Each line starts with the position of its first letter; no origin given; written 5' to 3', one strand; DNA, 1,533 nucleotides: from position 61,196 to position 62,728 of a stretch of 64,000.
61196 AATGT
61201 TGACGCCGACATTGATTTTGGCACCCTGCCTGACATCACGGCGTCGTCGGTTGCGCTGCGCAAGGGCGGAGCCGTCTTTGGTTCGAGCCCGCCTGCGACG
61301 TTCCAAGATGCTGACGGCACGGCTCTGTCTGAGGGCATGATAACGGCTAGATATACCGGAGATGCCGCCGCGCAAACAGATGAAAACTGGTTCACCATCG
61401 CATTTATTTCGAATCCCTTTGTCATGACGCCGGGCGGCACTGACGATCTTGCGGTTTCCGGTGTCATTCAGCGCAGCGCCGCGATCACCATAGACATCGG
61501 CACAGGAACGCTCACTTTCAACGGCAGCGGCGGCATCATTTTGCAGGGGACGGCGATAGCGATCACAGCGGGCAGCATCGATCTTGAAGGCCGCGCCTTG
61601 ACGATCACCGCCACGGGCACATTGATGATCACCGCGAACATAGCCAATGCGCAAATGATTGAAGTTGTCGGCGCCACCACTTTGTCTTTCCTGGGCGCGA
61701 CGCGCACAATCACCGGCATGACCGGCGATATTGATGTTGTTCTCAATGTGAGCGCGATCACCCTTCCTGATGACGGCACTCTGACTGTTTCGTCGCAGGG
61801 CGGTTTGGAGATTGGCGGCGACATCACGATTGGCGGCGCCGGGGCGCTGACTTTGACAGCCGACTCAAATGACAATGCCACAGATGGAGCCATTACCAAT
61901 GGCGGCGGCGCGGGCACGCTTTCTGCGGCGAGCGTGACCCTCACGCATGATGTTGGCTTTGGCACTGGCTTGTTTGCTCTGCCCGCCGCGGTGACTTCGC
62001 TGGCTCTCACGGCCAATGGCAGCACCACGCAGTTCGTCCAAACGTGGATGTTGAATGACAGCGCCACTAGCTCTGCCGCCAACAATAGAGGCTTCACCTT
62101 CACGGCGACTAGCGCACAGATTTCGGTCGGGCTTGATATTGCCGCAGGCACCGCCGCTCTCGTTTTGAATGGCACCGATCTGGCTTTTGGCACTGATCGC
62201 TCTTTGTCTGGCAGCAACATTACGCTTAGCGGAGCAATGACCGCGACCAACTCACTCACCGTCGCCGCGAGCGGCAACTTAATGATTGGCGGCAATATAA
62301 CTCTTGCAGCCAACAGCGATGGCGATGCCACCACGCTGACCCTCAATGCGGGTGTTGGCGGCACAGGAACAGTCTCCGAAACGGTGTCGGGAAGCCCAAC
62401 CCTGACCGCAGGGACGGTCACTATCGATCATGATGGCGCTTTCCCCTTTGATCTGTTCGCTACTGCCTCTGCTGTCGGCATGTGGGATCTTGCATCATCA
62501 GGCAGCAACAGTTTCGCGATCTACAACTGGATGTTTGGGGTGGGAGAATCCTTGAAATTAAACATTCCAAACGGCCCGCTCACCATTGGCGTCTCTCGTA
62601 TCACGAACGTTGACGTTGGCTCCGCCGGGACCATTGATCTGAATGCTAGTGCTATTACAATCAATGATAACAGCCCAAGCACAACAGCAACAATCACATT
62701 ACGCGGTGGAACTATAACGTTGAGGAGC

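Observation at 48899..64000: More than 5,000-codon uninterrupted TPS-domain exoprotein gene with unusual higher-order repeat architecture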

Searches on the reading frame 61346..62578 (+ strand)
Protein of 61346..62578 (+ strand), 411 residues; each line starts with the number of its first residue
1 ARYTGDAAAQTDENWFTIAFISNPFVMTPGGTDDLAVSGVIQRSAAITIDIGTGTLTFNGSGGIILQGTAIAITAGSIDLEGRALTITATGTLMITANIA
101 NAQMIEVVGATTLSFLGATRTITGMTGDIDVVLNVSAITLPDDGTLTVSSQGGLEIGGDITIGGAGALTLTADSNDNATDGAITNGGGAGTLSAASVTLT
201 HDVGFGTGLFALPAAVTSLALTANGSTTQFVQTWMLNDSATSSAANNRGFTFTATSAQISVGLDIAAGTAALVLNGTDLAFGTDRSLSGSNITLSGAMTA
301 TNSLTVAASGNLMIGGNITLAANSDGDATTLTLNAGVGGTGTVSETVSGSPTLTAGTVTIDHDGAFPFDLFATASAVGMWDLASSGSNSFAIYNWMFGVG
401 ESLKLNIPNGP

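Call 45: predict_structure(alignment_id=A1)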
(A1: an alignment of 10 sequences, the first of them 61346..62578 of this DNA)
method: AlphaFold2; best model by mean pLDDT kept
length: 411 residues; sequences in the alignment: 10
mean_pLDDT: 76.0   pTM: 0.77
mean pLDDT of the five models: 76.0, 74.7, 74.4, 73.4, 73.1
residues with pLDDT >= 90: 113; 70-90: 180; 50-70: 39; < 50: 79
segments of 3 or more residues with pLDDT < 50: 1-22, 240-244, 339-348, 372-411
pLDDT, mean of each block of 10 residues (from residue 1): 35 39 56 71 81 84 86 89 88 90 83 82 73 86 88 89 92 73 80 94 82 90 92 75 66 95 89 95 92 93 91 89 82 73 46 84 59 44 41 42 40 33
secondary structure, 60 per line:
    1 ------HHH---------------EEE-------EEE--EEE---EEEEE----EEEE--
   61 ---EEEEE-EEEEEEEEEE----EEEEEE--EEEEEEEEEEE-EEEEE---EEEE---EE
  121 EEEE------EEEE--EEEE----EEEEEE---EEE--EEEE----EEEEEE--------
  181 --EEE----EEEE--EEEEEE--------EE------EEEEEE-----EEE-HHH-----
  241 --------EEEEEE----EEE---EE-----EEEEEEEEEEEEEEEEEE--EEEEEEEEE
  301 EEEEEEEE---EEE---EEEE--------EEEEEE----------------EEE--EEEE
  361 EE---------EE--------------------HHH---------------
elements in order: E25-27 E35-37 E40-42 E46-50 E55-58 E64-68 E70-79 E84-89 E92-102 E104-108 E112-115 E119-124 E131-134 E137-140 E145-150 E154-156 E159-162 E167-172 E183-185 E190-193 E196-201 E218-223 E229-231 E249-254 E259-261 E272-289 E292-308 E312-314 E318-321 E330-335 E352-354 E357-362

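Call 75: search_solved_structures(query=A1, max_evalue=1)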
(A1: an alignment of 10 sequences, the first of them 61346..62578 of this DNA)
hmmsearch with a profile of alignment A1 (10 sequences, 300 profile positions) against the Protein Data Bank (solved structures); distinct sequences matched with E-value up to 1: 1.
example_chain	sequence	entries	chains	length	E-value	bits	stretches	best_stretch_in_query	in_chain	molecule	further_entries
3pqh_A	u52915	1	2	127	0.048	16.2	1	199-246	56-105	gene product 138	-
